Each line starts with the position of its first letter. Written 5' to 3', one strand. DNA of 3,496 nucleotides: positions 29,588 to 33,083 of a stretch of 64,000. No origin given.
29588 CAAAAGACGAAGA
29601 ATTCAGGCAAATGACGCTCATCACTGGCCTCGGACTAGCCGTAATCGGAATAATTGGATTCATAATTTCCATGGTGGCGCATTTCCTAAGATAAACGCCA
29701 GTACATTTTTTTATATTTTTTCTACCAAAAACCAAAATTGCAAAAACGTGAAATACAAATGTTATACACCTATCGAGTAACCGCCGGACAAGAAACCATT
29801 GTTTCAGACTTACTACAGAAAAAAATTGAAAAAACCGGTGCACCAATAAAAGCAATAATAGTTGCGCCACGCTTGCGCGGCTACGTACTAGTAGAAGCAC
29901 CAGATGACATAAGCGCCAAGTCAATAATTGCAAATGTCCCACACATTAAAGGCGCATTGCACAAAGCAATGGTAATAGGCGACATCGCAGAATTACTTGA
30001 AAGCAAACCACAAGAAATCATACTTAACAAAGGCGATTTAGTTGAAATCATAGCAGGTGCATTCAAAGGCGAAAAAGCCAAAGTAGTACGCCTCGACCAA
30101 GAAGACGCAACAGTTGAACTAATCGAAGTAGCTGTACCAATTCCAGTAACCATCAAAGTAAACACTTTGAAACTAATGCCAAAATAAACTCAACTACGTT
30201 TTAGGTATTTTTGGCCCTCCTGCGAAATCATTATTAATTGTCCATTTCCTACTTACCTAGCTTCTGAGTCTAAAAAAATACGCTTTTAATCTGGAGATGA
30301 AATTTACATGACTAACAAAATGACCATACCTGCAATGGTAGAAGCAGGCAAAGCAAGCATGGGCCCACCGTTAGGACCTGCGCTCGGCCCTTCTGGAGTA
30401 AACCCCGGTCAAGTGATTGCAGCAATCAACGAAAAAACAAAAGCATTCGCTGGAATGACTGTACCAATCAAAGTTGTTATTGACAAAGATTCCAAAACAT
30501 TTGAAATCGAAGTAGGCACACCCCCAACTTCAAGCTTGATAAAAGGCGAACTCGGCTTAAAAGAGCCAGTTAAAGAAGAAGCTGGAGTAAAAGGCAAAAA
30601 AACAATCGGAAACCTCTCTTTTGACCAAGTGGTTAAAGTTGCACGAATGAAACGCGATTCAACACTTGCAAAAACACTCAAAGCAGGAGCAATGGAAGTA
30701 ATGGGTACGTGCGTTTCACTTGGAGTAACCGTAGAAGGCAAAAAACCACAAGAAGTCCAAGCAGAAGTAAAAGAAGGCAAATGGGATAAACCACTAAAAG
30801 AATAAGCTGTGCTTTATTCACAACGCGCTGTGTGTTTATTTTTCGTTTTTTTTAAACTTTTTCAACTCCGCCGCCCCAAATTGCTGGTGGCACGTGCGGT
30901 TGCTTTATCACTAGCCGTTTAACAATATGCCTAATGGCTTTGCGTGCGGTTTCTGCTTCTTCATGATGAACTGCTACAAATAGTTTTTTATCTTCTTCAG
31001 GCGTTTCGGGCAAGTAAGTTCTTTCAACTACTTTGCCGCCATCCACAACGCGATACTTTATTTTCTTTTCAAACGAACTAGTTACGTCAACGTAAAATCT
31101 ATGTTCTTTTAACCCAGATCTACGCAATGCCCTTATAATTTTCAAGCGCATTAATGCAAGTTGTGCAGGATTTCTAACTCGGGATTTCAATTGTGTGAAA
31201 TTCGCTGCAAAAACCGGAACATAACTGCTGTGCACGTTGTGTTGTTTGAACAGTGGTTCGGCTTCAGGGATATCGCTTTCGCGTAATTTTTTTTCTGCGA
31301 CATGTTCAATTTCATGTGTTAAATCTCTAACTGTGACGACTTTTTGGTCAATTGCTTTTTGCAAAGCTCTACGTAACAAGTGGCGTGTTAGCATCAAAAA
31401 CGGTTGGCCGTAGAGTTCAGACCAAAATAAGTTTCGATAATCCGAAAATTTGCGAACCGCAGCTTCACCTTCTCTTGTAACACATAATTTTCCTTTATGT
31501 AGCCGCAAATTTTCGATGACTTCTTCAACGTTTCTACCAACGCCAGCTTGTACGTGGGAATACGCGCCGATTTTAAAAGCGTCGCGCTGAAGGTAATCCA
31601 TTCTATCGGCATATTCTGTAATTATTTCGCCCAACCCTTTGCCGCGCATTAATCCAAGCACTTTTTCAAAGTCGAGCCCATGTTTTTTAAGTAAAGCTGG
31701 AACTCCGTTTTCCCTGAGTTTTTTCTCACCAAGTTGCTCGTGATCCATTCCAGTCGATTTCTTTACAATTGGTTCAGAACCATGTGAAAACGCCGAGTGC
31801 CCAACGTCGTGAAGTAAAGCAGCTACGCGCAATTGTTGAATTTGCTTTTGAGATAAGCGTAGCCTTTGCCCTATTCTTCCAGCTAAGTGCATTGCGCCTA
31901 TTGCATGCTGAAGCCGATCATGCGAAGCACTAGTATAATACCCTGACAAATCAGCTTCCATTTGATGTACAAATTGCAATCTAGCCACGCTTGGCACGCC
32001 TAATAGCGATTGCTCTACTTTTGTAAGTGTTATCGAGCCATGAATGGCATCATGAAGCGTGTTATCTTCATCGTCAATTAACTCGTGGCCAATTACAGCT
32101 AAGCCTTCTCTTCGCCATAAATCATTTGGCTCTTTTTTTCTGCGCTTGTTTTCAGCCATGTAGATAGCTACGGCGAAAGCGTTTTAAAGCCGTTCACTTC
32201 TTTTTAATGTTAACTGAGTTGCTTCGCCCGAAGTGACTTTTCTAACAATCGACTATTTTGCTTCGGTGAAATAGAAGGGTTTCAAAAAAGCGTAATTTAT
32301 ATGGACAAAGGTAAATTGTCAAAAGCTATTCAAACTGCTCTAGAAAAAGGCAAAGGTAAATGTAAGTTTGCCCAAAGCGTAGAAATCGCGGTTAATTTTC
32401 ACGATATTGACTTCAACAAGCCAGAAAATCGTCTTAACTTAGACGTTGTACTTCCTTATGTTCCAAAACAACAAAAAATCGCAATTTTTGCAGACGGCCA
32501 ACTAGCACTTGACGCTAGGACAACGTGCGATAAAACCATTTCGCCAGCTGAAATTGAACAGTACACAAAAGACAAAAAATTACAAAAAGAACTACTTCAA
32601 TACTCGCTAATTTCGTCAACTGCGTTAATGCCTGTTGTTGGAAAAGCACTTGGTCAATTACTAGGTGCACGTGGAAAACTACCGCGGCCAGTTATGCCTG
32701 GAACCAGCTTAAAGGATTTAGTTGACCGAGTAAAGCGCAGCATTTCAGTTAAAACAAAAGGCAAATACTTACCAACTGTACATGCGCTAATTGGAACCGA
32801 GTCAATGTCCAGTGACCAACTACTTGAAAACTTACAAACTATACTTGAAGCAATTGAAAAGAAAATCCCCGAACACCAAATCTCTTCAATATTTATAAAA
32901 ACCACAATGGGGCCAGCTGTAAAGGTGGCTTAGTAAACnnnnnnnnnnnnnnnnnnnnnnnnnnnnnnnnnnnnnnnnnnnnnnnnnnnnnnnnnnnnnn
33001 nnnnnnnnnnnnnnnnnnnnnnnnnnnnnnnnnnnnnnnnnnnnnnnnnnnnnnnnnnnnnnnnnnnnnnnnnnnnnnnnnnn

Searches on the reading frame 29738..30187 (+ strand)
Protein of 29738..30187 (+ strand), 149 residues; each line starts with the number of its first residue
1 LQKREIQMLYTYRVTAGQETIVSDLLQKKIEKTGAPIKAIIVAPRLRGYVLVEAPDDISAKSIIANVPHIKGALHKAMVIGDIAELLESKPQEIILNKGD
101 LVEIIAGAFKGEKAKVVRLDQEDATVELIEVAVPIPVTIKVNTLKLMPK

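Call 35: search_protein_families(library=pfam, proteins=[window:29738-30187:+], max_evalue=0.001)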
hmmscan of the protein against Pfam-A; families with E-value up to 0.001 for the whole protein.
window:29738-30187:+ (149 aa): 2 families
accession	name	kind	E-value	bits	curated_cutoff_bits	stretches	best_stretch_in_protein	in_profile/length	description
PF03439.18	Spt5-NGN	-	1.4e-12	47.8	22.4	1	9-87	2-84/84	Early transcription elongation factor of RNA pol II, NGN section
PF00467.35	KOW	-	1.2e-08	34.8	22.3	1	98-127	1-30/32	KOW motif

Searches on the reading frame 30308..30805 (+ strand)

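Call 36: search_protein_families(library=pfam, proteins=[window:30308-30805:+], max_evalue=0.001)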
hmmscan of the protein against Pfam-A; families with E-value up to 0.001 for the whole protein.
window:30308-30805:+ (165 aa): 2 families
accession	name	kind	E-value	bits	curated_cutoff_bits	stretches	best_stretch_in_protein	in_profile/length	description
PF03946.19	Ribosomal_L11_N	-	6e-20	71.2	32.9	1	10-63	4-56/58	Ribosomal protein L11, N-terminal domain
PF00298.24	Ribosomal_L11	-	1.4e-17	64.3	21.4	1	71-142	2-69/69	Ribosomal protein L11, RNA binding domain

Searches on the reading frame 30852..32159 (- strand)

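Call 34: search_protein_families(library=pfam, proteins=[window:30852-32159:-], max_evalue=0.001)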
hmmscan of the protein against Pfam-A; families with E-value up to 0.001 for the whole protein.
window:30852-32159:- (435 aa): 1 family
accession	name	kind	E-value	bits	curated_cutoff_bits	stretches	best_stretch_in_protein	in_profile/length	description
PF01966.28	HD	-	4.5e-12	46.7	22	1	82-176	1-90/116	HD domain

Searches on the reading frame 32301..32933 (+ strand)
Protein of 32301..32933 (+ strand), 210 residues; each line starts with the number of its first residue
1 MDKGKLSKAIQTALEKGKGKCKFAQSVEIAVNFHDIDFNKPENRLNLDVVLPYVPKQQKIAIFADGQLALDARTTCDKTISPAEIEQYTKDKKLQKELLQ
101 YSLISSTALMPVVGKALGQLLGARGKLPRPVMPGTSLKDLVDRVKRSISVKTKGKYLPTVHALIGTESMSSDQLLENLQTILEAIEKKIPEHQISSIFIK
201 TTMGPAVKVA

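Call 36: search_protein_families(library=pfam, proteins=[window:32301-32933:+], max_evalue=0.001)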
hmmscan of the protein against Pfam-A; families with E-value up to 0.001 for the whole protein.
window:32301-32933:+ (210 aa): 1 family
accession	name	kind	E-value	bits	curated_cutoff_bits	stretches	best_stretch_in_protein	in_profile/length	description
PF00687.26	Ribosomal_L1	-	1.4e-35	123.1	32.2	1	20-205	6-198/198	Ribosomal protein L1p/L10e family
